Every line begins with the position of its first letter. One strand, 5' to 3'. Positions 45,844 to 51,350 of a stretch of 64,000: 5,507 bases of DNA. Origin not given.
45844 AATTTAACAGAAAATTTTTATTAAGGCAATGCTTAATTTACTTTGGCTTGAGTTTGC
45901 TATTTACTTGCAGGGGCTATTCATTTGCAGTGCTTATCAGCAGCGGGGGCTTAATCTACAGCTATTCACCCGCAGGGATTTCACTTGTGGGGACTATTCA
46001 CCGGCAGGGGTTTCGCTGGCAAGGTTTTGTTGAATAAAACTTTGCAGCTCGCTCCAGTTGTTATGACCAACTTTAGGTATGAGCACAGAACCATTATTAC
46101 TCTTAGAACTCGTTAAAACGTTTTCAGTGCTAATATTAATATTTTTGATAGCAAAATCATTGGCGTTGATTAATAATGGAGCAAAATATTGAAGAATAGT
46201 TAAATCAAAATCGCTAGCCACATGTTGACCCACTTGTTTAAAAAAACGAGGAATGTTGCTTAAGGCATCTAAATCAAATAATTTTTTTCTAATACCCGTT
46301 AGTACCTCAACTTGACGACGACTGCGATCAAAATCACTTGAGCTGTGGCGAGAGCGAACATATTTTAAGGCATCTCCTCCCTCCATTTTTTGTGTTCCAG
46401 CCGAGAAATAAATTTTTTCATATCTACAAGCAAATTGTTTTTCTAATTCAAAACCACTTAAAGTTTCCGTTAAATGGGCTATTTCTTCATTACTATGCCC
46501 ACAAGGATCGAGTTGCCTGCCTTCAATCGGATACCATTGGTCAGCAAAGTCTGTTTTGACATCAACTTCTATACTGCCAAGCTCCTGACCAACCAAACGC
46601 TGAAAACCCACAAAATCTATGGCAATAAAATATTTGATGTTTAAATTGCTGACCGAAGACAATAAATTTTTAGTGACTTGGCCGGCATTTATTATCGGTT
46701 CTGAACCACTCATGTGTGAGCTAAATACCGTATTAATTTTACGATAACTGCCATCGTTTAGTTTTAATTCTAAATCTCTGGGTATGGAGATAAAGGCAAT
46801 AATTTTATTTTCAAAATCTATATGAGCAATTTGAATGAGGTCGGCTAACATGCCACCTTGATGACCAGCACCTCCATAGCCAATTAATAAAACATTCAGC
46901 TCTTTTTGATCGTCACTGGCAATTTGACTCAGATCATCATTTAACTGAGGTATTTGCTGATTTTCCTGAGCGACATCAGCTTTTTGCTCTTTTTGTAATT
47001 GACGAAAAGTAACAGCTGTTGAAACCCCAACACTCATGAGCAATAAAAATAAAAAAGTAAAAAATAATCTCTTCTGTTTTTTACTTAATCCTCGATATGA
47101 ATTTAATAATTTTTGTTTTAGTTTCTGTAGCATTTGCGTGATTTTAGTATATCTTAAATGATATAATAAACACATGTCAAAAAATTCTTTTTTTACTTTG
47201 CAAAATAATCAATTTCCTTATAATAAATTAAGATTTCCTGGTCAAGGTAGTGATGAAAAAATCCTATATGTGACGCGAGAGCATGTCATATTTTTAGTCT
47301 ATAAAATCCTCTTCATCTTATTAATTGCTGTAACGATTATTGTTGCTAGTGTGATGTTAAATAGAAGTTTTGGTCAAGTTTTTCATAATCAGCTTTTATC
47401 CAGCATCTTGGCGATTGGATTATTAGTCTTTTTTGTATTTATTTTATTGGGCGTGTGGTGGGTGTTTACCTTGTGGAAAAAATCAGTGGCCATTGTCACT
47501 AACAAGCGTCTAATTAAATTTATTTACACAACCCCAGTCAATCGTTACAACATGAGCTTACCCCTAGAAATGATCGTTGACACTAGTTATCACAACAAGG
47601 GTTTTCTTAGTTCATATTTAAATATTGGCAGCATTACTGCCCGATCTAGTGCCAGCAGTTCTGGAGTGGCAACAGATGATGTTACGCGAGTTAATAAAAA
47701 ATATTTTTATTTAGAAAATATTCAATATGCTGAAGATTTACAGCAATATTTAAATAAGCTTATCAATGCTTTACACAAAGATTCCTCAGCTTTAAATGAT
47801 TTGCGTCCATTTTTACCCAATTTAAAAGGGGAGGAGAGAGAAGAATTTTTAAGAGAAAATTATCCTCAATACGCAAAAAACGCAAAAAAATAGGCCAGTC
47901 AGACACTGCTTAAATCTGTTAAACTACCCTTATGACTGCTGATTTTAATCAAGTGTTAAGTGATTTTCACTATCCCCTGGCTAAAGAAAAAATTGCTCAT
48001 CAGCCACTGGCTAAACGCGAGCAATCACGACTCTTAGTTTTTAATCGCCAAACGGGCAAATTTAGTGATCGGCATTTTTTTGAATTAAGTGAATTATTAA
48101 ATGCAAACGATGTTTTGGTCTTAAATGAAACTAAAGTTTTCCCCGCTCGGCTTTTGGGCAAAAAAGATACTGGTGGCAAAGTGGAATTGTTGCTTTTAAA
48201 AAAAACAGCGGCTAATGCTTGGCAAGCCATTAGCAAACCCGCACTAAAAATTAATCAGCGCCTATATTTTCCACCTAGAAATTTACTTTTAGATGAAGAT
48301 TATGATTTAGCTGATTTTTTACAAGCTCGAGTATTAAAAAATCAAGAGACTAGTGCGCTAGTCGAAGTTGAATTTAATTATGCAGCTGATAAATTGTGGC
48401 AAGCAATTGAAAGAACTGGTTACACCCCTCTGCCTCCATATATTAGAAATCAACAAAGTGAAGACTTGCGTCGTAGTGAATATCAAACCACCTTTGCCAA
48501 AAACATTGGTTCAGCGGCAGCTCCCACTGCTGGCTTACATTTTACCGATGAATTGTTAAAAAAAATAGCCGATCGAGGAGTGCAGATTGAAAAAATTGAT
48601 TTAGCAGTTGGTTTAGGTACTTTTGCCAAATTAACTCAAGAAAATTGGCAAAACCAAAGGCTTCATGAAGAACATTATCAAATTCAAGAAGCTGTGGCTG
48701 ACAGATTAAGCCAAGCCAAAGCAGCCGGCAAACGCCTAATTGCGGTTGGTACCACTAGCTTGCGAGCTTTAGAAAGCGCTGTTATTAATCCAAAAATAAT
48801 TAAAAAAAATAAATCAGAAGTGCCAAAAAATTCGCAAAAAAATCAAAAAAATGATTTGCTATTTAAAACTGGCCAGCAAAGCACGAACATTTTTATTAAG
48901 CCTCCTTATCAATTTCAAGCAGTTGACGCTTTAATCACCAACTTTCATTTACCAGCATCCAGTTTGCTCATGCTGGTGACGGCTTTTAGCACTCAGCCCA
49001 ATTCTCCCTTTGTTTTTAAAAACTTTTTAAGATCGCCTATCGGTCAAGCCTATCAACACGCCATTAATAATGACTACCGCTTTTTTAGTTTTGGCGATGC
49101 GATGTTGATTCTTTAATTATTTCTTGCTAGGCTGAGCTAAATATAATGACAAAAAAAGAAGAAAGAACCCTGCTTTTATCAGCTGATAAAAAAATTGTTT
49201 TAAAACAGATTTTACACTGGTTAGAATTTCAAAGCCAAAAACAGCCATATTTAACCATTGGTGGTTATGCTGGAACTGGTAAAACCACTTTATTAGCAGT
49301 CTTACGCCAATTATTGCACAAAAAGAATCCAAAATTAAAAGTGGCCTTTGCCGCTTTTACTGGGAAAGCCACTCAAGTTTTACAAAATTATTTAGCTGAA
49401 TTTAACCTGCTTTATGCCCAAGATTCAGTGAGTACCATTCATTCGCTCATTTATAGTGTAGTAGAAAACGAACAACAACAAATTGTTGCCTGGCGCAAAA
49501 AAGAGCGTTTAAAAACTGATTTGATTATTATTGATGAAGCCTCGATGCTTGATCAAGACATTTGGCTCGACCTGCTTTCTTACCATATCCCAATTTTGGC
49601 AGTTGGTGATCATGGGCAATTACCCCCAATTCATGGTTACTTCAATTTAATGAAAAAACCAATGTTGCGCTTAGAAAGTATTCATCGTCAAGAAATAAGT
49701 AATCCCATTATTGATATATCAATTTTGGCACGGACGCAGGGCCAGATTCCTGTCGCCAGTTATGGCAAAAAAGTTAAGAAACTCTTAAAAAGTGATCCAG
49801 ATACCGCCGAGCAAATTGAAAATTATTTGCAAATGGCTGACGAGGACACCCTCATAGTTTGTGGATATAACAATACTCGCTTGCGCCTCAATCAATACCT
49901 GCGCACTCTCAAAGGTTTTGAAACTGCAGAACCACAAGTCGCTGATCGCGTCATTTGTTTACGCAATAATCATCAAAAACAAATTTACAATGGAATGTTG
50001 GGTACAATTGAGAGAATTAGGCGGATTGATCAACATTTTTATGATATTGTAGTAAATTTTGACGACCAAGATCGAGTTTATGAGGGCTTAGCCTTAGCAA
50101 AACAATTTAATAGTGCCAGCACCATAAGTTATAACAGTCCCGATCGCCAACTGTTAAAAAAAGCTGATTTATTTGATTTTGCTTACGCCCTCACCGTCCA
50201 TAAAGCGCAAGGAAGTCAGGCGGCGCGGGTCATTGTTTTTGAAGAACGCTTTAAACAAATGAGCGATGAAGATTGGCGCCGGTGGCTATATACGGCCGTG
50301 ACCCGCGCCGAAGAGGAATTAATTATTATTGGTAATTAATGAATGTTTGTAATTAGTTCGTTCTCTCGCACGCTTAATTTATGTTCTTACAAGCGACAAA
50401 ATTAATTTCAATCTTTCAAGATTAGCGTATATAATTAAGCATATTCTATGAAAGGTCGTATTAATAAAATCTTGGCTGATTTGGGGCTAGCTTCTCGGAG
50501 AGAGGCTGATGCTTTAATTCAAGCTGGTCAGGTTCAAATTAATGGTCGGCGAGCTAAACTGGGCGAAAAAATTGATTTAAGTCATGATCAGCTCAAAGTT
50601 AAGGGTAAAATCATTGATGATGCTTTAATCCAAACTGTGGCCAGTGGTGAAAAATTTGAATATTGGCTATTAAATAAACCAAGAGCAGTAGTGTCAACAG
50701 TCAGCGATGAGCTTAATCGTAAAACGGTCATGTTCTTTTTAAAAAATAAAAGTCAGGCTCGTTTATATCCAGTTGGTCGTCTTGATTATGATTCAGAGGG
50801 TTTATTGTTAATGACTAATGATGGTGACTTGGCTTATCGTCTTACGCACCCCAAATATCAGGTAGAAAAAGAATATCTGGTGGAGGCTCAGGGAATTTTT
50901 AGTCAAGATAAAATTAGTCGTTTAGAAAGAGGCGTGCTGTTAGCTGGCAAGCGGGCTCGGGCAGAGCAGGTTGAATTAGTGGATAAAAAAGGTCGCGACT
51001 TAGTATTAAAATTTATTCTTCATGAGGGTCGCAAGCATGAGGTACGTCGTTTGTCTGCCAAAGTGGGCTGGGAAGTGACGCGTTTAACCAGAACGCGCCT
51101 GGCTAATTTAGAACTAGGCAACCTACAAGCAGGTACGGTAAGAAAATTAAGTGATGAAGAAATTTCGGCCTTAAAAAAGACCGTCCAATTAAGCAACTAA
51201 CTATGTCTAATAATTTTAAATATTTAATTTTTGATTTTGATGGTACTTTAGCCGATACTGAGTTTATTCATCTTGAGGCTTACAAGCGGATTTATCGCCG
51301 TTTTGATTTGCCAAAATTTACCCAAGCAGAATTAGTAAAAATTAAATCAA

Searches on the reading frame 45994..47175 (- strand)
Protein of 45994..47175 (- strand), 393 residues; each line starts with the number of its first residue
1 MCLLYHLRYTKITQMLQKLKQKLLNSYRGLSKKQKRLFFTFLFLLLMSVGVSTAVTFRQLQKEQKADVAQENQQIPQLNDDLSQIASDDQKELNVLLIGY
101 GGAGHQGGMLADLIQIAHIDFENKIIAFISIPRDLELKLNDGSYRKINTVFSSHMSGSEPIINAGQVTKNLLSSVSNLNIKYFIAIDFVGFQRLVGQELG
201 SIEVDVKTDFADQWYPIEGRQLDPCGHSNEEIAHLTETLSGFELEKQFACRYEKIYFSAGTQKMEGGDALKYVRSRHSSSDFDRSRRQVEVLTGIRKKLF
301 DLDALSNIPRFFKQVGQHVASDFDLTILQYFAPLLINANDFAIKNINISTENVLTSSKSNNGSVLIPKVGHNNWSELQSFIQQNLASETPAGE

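Call 38: search_protein_families(library=pfam, proteins=[window:45994-47175:-], max_evalue=0.001)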
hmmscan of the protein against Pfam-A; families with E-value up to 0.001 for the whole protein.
window:45994-47175:- (393 aa): 1 family
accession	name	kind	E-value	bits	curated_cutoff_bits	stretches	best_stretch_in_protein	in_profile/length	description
PF03816.19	LytR_cpsA_psr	-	1.6e-25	90.4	24.6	1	111-299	2-148/150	LytR_cpsA_psr family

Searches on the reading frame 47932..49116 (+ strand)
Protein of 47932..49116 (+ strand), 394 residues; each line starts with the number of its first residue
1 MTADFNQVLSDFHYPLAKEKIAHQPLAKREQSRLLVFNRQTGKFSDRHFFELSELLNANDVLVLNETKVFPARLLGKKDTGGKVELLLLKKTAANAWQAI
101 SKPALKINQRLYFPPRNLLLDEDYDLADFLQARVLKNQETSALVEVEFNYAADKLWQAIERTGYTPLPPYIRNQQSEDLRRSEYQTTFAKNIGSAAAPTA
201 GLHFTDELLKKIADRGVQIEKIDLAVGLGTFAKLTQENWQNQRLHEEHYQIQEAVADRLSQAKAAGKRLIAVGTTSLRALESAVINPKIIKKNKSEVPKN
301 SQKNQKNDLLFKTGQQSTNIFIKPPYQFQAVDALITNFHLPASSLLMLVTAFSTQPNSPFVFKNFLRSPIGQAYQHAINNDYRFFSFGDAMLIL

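Call 38: search_protein_families(library=pfam, proteins=[window:47932-49116:+], max_evalue=0.001)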
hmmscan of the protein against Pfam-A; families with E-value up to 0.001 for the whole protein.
window:47932-49116:+ (394 aa): 1 family
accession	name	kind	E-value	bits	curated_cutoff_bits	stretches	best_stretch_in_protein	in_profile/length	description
PF02547.20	Queuosine_synth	-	5.9e-112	374.4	25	1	9-393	1-322/322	Queuosine biosynthesis protein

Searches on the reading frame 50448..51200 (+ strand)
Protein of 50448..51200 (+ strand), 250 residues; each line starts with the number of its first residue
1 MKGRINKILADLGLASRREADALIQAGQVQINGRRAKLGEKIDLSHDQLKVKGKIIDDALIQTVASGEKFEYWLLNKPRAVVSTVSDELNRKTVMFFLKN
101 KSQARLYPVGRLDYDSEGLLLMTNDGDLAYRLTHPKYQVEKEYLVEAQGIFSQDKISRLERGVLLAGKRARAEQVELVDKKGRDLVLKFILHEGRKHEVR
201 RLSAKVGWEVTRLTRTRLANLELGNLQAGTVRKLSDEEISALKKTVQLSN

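Call 38: search_protein_families(library=pfam, proteins=[window:50448-51200:+], max_evalue=0.001)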
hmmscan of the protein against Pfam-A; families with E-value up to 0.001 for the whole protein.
window:50448-51200:+ (250 aa): 2 families
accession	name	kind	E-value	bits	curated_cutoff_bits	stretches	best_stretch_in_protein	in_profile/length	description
PF00849.27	PseudoU_synth_2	-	2.3e-23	83.6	26.8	1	72-204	2-151/152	RNA pseudouridylate synthase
PF01479.30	S4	-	2.9e-11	43.3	22.8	1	4-43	2-43/48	S4 domain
